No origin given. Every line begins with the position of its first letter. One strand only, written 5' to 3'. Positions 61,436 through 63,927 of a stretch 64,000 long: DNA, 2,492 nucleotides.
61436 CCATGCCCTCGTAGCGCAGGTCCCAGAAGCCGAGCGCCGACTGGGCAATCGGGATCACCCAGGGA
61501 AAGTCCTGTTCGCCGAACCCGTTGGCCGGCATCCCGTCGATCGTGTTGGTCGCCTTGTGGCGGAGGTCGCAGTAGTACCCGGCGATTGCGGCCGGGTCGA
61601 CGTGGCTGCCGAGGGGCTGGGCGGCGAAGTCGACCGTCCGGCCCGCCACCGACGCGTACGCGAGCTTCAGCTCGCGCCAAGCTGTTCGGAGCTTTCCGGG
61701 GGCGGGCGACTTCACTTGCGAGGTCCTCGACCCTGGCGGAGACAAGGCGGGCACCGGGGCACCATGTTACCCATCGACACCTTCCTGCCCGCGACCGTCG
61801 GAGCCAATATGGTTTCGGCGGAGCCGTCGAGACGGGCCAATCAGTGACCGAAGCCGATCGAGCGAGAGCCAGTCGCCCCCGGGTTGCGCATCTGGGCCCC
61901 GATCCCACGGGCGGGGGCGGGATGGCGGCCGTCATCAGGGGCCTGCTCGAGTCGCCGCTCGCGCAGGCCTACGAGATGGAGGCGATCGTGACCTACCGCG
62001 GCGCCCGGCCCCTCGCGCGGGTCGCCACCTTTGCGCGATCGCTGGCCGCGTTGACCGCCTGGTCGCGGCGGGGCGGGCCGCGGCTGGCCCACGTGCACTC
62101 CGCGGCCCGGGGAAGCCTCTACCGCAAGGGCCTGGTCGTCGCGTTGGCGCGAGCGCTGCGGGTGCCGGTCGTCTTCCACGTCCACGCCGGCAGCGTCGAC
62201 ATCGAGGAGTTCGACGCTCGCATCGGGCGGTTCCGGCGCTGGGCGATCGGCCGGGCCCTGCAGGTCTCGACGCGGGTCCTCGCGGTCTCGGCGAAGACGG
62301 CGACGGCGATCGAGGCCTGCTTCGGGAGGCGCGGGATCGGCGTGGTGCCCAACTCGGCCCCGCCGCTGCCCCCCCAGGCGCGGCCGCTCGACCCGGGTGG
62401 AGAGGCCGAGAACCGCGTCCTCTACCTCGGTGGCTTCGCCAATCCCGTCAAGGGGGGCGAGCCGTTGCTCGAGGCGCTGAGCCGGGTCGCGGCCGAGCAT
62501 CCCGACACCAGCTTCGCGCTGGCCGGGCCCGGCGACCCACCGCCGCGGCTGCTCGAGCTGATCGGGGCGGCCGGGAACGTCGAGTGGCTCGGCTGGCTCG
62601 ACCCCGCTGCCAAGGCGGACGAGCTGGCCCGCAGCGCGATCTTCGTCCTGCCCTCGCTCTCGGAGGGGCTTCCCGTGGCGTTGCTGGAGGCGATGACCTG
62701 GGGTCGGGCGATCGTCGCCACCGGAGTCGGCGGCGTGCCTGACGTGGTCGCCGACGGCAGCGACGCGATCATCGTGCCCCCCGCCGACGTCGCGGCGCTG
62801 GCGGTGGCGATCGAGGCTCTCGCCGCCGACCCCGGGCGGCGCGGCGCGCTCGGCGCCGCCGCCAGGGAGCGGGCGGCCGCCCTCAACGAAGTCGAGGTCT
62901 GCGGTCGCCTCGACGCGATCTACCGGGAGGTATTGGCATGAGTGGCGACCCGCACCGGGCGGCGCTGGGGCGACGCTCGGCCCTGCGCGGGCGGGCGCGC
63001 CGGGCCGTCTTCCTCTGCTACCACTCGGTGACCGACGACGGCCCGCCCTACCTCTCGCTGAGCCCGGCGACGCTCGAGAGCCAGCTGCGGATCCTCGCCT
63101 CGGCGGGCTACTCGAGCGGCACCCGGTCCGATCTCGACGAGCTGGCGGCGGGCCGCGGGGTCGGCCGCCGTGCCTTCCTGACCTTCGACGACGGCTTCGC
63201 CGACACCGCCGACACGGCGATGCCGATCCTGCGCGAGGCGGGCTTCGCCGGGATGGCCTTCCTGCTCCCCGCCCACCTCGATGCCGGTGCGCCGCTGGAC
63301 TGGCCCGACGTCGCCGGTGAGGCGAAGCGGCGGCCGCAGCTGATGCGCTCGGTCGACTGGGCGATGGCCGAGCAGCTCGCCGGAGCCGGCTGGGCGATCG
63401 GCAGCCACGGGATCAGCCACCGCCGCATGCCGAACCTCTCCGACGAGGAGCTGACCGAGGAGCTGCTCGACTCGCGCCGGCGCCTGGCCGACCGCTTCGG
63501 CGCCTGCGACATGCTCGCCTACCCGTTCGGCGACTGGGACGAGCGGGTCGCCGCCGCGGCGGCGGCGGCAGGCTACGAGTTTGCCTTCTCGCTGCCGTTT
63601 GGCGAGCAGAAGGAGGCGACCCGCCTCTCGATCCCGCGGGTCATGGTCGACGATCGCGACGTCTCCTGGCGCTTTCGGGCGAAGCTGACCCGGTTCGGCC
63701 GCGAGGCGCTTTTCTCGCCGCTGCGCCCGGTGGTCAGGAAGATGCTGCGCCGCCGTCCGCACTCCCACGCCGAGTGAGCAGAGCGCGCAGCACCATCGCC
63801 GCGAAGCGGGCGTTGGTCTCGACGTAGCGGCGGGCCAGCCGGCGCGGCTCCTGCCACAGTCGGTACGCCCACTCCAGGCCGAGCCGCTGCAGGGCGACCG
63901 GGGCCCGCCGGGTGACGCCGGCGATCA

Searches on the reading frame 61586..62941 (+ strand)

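Call 91: search_protein_families(library=pfam, proteins=[window:61586-62941:+], max_evalue=0.0001)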
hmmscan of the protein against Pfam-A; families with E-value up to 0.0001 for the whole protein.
window:61586-62941:+ (451 aa): 4 families
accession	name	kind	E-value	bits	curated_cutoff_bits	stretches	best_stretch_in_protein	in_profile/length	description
PF13692.12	Glyco_trans_1_4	-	8.6e-32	110.8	27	1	276-415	2-142/142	Glycosyl transferases group 1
PF00534.26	Glycos_transf_1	-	6.8e-26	91.3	26.4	1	275-429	15-172/172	Glycosyl transferases group 1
PF13439.12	Glyco_transf_4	-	1.3e-09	38.8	28.5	1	143-256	51-164/170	Glycosyltransferase Family 4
PF13524.12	Glyco_trans_1_2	-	4e-07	30.5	25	1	300-432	8-131/144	Glycosyl transferase-like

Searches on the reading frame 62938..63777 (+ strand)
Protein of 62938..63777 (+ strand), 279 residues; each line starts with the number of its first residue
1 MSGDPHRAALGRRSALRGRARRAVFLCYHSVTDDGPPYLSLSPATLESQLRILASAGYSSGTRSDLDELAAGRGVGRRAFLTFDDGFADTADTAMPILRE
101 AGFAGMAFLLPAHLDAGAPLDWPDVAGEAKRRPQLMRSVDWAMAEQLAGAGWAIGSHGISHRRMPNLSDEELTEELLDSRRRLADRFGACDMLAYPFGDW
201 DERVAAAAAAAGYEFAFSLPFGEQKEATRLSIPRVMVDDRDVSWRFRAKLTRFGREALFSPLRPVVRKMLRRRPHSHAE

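Call 91: search_protein_families(library=pfam, proteins=[window:62938-63777:+], max_evalue=0.0001)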
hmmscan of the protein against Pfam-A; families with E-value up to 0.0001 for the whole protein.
window:62938-63777:+ (279 aa): 1 family
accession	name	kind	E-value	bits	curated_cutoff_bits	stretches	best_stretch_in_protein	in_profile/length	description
PF01522.26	Polysacc_deac_1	-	2.6e-20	73.1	23.1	1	77-215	7-123/124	Polysaccharide deacetylase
